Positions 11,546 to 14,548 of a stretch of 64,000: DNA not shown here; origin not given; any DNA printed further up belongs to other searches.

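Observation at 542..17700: PadR-headed tandem array of six ATPase-less duplicated MacB/FtsX-type permeases: possibly a sensor bank rather than a transporter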

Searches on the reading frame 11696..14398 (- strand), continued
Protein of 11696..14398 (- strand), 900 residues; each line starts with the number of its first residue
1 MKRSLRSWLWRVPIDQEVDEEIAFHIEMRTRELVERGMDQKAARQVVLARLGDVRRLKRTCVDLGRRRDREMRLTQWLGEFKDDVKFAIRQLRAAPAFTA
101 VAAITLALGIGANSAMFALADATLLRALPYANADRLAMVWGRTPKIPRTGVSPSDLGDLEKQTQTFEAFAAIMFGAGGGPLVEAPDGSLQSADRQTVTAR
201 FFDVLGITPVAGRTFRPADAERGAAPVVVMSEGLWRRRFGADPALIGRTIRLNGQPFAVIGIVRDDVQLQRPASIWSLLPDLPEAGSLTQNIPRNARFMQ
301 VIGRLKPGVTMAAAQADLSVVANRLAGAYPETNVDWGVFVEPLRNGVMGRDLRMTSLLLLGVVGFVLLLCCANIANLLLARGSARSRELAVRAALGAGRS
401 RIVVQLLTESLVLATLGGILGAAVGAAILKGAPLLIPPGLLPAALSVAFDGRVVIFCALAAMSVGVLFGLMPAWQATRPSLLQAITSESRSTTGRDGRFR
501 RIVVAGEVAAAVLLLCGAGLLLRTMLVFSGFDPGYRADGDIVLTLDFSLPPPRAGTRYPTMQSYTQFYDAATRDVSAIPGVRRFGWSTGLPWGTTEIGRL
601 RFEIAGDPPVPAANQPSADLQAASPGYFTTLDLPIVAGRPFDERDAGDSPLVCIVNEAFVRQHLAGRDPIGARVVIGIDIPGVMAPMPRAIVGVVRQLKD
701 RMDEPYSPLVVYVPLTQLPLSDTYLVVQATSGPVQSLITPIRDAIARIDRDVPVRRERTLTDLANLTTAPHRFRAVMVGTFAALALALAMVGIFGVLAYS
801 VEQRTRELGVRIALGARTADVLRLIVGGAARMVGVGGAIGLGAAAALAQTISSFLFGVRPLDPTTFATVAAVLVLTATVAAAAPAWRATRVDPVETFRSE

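Call 78: search_protein_families(library=ncbifam, proteins=[L074:1838-2584:+, L115:3587-4327:+, L098:14847-15587:+, L119:9326-10114:+, L082:1544-2362:+, L082:11057-11812:+, L064:9130-9840:+], max_evalue=1e-10)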
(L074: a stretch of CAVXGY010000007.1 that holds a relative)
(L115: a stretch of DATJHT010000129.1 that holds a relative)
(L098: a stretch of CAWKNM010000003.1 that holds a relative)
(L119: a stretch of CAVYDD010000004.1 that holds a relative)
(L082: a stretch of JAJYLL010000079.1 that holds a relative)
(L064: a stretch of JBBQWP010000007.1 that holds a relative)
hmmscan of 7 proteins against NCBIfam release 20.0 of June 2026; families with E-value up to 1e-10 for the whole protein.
L074:1838-2584:+ (248 aa): 172 families (the best 25 are shown)
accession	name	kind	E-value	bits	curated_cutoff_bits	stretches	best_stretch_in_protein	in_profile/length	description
NF038007.1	ABC_ATP_DarD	equivalog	1.3e-72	243.8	375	1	16-232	2-217/218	darobactin export ABC transporter ATP-binding protein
TIGR02211.1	LolD_lipo_ex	equivalog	7.3e-65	218.6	307.75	1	15-234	1-220/221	lipoprotein-releasing ABC transporter ATP-binding protein LolD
NF007826.0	PRK10535.1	equivalog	3.4e-64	217.2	966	1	14-240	3-228/648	macrolide ABC transporter ATP-binding protein/permease MacB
NF008639.0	PRK11629.1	equivalog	8.4e-63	211.9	360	1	13-237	4-228/234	lipoprotein-releasing ABC transporter ATP-binding protein LolD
TIGR02982.1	heterocyst_DevA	subfamily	1.3e-62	211.3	295.8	1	16-233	2-219/220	ABC exporter ATP-binding subunit, DevA family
TIGR03608.1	L_ocin_972_ABC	subfamily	3.8e-62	209.4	254.85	1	31-228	10-206/206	putative bacteriocin export ABC transporter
NF007879.0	PRK10584.1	equivalog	1.2e-60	205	336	1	12-235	3-226/228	putative ABC transporter ATP-binding protein YbbA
TIGR02673.1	FtsE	equivalog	2.3e-60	203.9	264.85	1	17-231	3-213/214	cell division ATP-binding protein FtsE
TIGR03265.1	PhnT2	equivalog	3.2e-51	174.6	457.7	1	14-217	3-196/353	putative 2-aminoethylphosphonate ABC transporter ATP-binding protein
NF040933.2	ABC_arch_GlcV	equivalog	1.5e-50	172.1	450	1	16-232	3-219/357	glucose ABC transporter ATP-binding protein GlcV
NF007027.0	PRK09493.1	equivalog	1.8e-49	168.2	379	1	17-243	3-224/240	glutamine ABC transporter ATP-binding protein GlnQ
TIGR02315.1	ABC_phnC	equivalog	2.1e-48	164.9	266.1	1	15-244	1-235/243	phosphonate ABC transporter ATP-binding protein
NF008428.0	PRK11264.1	equivalog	3.3e-48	164.1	406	1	15-245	3-234/250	L-cystine ABC transporter ATP-binding protein TcyN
TIGR02314.1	ABC_MetN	equivalog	1.4e-47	162.4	499.7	1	15-237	1-223/343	methionine ABC transporter ATP-binding protein MetN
TIGR00968.1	3a0106s01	subfamily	1.7e-46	158.6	342.75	1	16-234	1-210/237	sulfate ABC transporter ATP-binding protein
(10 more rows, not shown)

L115:3587-4327:+ (246 aa): 173 families (the best 25 are shown)
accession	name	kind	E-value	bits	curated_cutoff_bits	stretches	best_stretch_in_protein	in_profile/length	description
NF038007.1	ABC_ATP_DarD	equivalog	2e-72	243.2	375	1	14-230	2-217/218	darobactin export ABC transporter ATP-binding protein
TIGR02211.1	LolD_lipo_ex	equivalog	1.5e-65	220.8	307.75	1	13-232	1-220/221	lipoprotein-releasing ABC transporter ATP-binding protein LolD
NF007826.0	PRK10535.1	equivalog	2e-65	221.3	966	1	12-239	3-229/648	macrolide ABC transporter ATP-binding protein/permease MacB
NF008639.0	PRK11629.1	equivalog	1.4e-63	214.5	360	1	11-235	4-228/234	lipoprotein-releasing ABC transporter ATP-binding protein LolD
TIGR02982.1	heterocyst_DevA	subfamily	1.6e-62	211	295.8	1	14-231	2-219/220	ABC exporter ATP-binding subunit, DevA family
NF007879.0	PRK10584.1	equivalog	7.7e-62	209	336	1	13-233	6-226/228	putative ABC transporter ATP-binding protein YbbA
TIGR03608.1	L_ocin_972_ABC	subfamily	1.5e-61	207.5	254.85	1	29-226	10-206/206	putative bacteriocin export ABC transporter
TIGR02673.1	FtsE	equivalog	1.2e-60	204.8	264.85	1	15-229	3-213/214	cell division ATP-binding protein FtsE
TIGR03265.1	PhnT2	equivalog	2.4e-51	175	457.7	1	13-214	4-195/353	putative 2-aminoethylphosphonate ABC transporter ATP-binding protein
NF007027.0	PRK09493.1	equivalog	8.2e-50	169.4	379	1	29-243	13-226/240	glutamine ABC transporter ATP-binding protein GlnQ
NF040933.2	ABC_arch_GlcV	equivalog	6.9e-49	166.6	450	1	14-217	3-205/357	glucose ABC transporter ATP-binding protein GlcV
TIGR02315.1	ABC_phnC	equivalog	2.6e-48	164.5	266.1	1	13-241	1-234/243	phosphonate ABC transporter ATP-binding protein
TIGR02314.1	ABC_MetN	equivalog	3.8e-48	164.3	499.7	1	13-239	1-227/343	methionine ABC transporter ATP-binding protein MetN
TIGR00968.1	3a0106s01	subfamily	1.2e-47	162.4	342.75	1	14-233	1-211/237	sulfate ABC transporter ATP-binding protein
NF008428.0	PRK11264.1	equivalog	1.1e-46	159.1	406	1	13-244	3-235/250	L-cystine ABC transporter ATP-binding protein TcyN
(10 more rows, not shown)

L098:14847-15587:+ (246 aa): 155 families (the best 25 are shown)
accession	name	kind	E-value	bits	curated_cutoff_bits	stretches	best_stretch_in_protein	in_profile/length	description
NF038007.1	ABC_ATP_DarD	equivalog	4.5e-71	238.8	375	1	11-227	1-217/218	darobactin export ABC transporter ATP-binding protein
TIGR02673.1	FtsE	equivalog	3.5e-58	196.8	264.85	1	11-226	1-213/214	cell division ATP-binding protein FtsE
NF007826.0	PRK10535.1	equivalog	4.2e-57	193.8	966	1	11-239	4-232/648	macrolide ABC transporter ATP-binding protein/permease MacB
TIGR03608.1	L_ocin_972_ABC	subfamily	5.8e-55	185.9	254.85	1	15-223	2-206/206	putative bacteriocin export ABC transporter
TIGR02211.1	LolD_lipo_ex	equivalog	1.8e-50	171.5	307.75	1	11-228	1-219/221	lipoprotein-releasing ABC transporter ATP-binding protein LolD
TIGR02982.1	heterocyst_DevA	subfamily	3.5e-47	160.8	295.8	1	12-228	2-219/220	ABC exporter ATP-binding subunit, DevA family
NF007879.0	PRK10584.1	equivalog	2.1e-44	152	336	1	11-229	6-225/228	putative ABC transporter ATP-binding protein YbbA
NF008639.0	PRK11629.1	equivalog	2.6e-44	151.4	360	1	10-229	5-225/234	lipoprotein-releasing ABC transporter ATP-binding protein LolD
TIGR02315.1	ABC_phnC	equivalog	4.7e-44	150.6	266.1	1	11-239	1-235/243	phosphonate ABC transporter ATP-binding protein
NF040933.2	ABC_arch_GlcV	equivalog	1.7e-43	148.9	450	1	12-214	3-205/357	glucose ABC transporter ATP-binding protein GlcV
TIGR03265.1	PhnT2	equivalog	1.8e-43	149.2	457.7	1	10-214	3-198/353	putative 2-aminoethylphosphonate ABC transporter ATP-binding protein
NF008338.0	PRK11124.1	equivalog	5e-42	144.1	369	1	12-232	3-223/242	arginine ABC transporter ATP-binding protein ArtP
NF006987.0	PRK09452.1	equivalog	1.4e-40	139.1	482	1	5-228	11-226/378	spermidine/putrescine ABC transporter ATP-binding protein PotA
NF007027.0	PRK09493.1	equivalog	1.6e-40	139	379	1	11-235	1-221/240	glutamine ABC transporter ATP-binding protein GlnQ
TIGR00968.1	3a0106s01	subfamily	2.3e-38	132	342.75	1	13-215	2-195/237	sulfate ABC transporter ATP-binding protein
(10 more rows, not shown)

L119:9326-10114:+ (262 aa): 158 families (the best 25 are shown)
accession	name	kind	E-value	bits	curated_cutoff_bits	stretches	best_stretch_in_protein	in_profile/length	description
NF038007.1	ABC_ATP_DarD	equivalog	4.3e-72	242.1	375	1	32-246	2-216/218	darobactin export ABC transporter ATP-binding protein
NF007826.0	PRK10535.1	equivalog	6e-60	203.2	966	1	30-253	3-226/648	macrolide ABC transporter ATP-binding protein/permease MacB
TIGR03608.1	L_ocin_972_ABC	subfamily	4.2e-58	196.2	254.85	1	47-243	10-206/206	putative bacteriocin export ABC transporter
TIGR02673.1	FtsE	equivalog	2.4e-54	184.2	264.85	1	32-246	2-213/214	cell division ATP-binding protein FtsE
TIGR02982.1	heterocyst_DevA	subfamily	2.6e-51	174.3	295.8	1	31-248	1-219/220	ABC exporter ATP-binding subunit, DevA family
TIGR02211.1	LolD_lipo_ex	equivalog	3.6e-51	173.8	307.75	1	32-248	2-219/221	lipoprotein-releasing ABC transporter ATP-binding protein LolD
NF007879.0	PRK10584.1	equivalog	8.7e-48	163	336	1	35-248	10-224/228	putative ABC transporter ATP-binding protein YbbA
TIGR02315.1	ABC_phnC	equivalog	9e-45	153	266.1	1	32-249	2-225/243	phosphonate ABC transporter ATP-binding protein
NF006987.0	PRK09452.1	equivalog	6.8e-42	143.5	482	1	21-249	7-227/378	spermidine/putrescine ABC transporter ATP-binding protein PotA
TIGR03265.1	PhnT2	equivalog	1.8e-41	142.6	457.7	1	46-248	15-213/353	putative 2-aminoethylphosphonate ABC transporter ATP-binding protein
NF008639.0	PRK11629.1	equivalog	4.8e-41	140.7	360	1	30-250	5-226/234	lipoprotein-releasing ABC transporter ATP-binding protein LolD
NF008338.0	PRK11124.1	equivalog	4e-40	137.8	369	1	32-250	3-221/242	arginine ABC transporter ATP-binding protein ArtP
NF007027.0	PRK09493.1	equivalog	7.5e-40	136.8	379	1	45-253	11-220/240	glutamine ABC transporter ATP-binding protein GlnQ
NF040933.2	ABC_arch_GlcV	equivalog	3.8e-39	134.6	450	1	32-232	3-203/357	glucose ABC transporter ATP-binding protein GlcV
NF043075.1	MMSYN1_0197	equivalog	1.1e-37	129.8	550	1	32-248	3-211/341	spermidine/putrescine ABC transporter ATP-binding protein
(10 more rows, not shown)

L082:1544-2362:+ (272 aa): 167 families (the best 25 are shown)
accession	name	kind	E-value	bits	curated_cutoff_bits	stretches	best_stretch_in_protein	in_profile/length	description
NF038007.1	ABC_ATP_DarD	equivalog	2e-73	246.5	375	1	31-247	2-218/218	darobactin export ABC transporter ATP-binding protein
NF007826.0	PRK10535.1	equivalog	9.4e-67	225.7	966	1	29-258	3-232/648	macrolide ABC transporter ATP-binding protein/permease MacB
TIGR02211.1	LolD_lipo_ex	equivalog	2.2e-64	217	307.75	1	30-248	1-220/221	lipoprotein-releasing ABC transporter ATP-binding protein LolD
TIGR02673.1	FtsE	equivalog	1.7e-62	210.9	264.85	1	30-245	1-213/214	cell division ATP-binding protein FtsE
TIGR03608.1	L_ocin_972_ABC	subfamily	3.2e-62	209.7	254.85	1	36-242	4-206/206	putative bacteriocin export ABC transporter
NF008639.0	PRK11629.1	equivalog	3.1e-60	203.5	360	1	30-250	6-227/234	lipoprotein-releasing ABC transporter ATP-binding protein LolD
NF007879.0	PRK10584.1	equivalog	3.4e-60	203.6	336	1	34-249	10-226/228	putative ABC transporter ATP-binding protein YbbA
TIGR02982.1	heterocyst_DevA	subfamily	2e-57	194.3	295.8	1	31-247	2-219/220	ABC exporter ATP-binding subunit, DevA family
NF007027.0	PRK09493.1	equivalog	7e-49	166.3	379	1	31-251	2-218/240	glutamine ABC transporter ATP-binding protein GlnQ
TIGR03265.1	PhnT2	equivalog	1.3e-48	166.1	457.7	1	36-248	10-214/353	putative 2-aminoethylphosphonate ABC transporter ATP-binding protein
NF040933.2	ABC_arch_GlcV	equivalog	1.4e-47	162.3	450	1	31-248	3-221/357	glucose ABC transporter ATP-binding protein GlcV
TIGR02315.1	ABC_phnC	equivalog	9.9e-47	159.4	266.1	1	30-252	1-229/243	phosphonate ABC transporter ATP-binding protein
TIGR00968.1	3a0106s01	subfamily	3.3e-46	157.7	342.75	1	34-249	4-211/237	sulfate ABC transporter ATP-binding protein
TIGR02314.1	ABC_MetN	equivalog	1.2e-45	156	499.7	1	30-248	1-220/343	methionine ABC transporter ATP-binding protein MetN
TIGR01186.1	proV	subfamily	6.2e-44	150.6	326.6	1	47-249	6-210/363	betaine/proline/choline family ABC transporter ATP-binding protein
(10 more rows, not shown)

L082:11057-11812:+ (251 aa): 158 families (the best 25 are shown)
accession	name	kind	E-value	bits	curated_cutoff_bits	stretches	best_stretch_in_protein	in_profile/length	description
NF038007.1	ABC_ATP_DarD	equivalog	2e-70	236.7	375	1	32-247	1-216/218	darobactin export ABC transporter ATP-binding protein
NF007826.0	PRK10535.1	equivalog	4e-63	213.7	966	1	31-250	3-222/648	macrolide ABC transporter ATP-binding protein/permease MacB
TIGR03608.1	L_ocin_972_ABC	subfamily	1.7e-58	197.5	254.85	1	49-244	11-206/206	putative bacteriocin export ABC transporter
TIGR02673.1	FtsE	equivalog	4.4e-58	196.4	264.85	1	32-247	1-213/214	cell division ATP-binding protein FtsE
TIGR02211.1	LolD_lipo_ex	equivalog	4.7e-55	186.5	307.75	1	32-249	1-219/221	lipoprotein-releasing ABC transporter ATP-binding protein LolD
TIGR02982.1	heterocyst_DevA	subfamily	3.6e-51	173.9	295.8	1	33-249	2-219/220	ABC exporter ATP-binding subunit, DevA family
NF007879.0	PRK10584.1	equivalog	4.5e-50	170.5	336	1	31-248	5-223/228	putative ABC transporter ATP-binding protein YbbA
TIGR02315.1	ABC_phnC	equivalog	1.1e-44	152.7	266.1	1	32-250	1-225/243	phosphonate ABC transporter ATP-binding protein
NF008639.0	PRK11629.1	equivalog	3e-44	151.2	360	1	32-248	6-223/234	lipoprotein-releasing ABC transporter ATP-binding protein LolD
NF007027.0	PRK09493.1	equivalog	4.7e-43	147.3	379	1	32-249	1-214/240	glutamine ABC transporter ATP-binding protein GlnQ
TIGR03265.1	PhnT2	equivalog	8.4e-43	146.9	457.7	1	33-247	5-211/353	putative 2-aminoethylphosphonate ABC transporter ATP-binding protein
TIGR00968.1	3a0106s01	subfamily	1.4e-40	139.4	342.75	1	33-249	1-209/237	sulfate ABC transporter ATP-binding protein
NF043075.1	MMSYN1_0197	equivalog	1.2e-39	136.2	550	1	32-249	2-211/341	spermidine/putrescine ABC transporter ATP-binding protein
NF006987.0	PRK09452.1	equivalog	5.8e-39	133.8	482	1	25-249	10-226/378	spermidine/putrescine ABC transporter ATP-binding protein PotA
NF040933.2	ABC_arch_GlcV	equivalog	6.7e-39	133.8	450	1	33-233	3-203/357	glucose ABC transporter ATP-binding protein GlcV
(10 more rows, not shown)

L064:9130-9840:+ (236 aa): 156 families (the best 25 are shown)
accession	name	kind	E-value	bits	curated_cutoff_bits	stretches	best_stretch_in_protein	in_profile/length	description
NF038007.1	ABC_ATP_DarD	equivalog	3.8e-74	248.8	375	1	16-231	1-216/218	darobactin export ABC transporter ATP-binding protein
NF007826.0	PRK10535.1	equivalog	8.2e-59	199.5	966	1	16-236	4-224/648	macrolide ABC transporter ATP-binding protein/permease MacB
TIGR02211.1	LolD_lipo_ex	equivalog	3.4e-57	193.5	307.75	1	16-233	1-219/221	lipoprotein-releasing ABC transporter ATP-binding protein LolD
TIGR03608.1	L_ocin_972_ABC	subfamily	1.2e-56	191.5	254.85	1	30-228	8-206/206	putative bacteriocin export ABC transporter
TIGR02673.1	FtsE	equivalog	2.8e-56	190.6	264.85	1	16-231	1-213/214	cell division ATP-binding protein FtsE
TIGR02982.1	heterocyst_DevA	subfamily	9.1e-48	162.7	295.8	1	17-233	2-219/220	ABC exporter ATP-binding subunit, DevA family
NF008639.0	PRK11629.1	equivalog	1.6e-47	161.9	360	1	16-233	6-224/234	lipoprotein-releasing ABC transporter ATP-binding protein LolD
NF007879.0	PRK10584.1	equivalog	9.9e-47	159.6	336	1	16-233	6-224/228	putative ABC transporter ATP-binding protein YbbA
TIGR02315.1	ABC_phnC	equivalog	5.7e-45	153.6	266.1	1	16-234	1-225/243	phosphonate ABC transporter ATP-binding protein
NF040933.2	ABC_arch_GlcV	equivalog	9.7e-43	146.4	450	1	17-219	3-205/357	glucose ABC transporter ATP-binding protein GlcV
NF006987.0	PRK09452.1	equivalog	5.4e-42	143.8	482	1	5-233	6-226/378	spermidine/putrescine ABC transporter ATP-binding protein PotA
TIGR03265.1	PhnT2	equivalog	2e-41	142.4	457.7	1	17-233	5-213/353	putative 2-aminoethylphosphonate ABC transporter ATP-binding protein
NF007027.0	PRK09493.1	equivalog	2.2e-41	141.8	379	1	16-236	1-217/240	glutamine ABC transporter ATP-binding protein GlnQ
NF008428.0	PRK11264.1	equivalog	4e-40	137.6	406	1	16-235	3-224/250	L-cystine ABC transporter ATP-binding protein TcyN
NF040840.2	tungstate_WtpC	equivalog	1.4e-39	136.4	440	1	16-234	1-210/347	tungstate ABC transporter ATP-binding protein WtpC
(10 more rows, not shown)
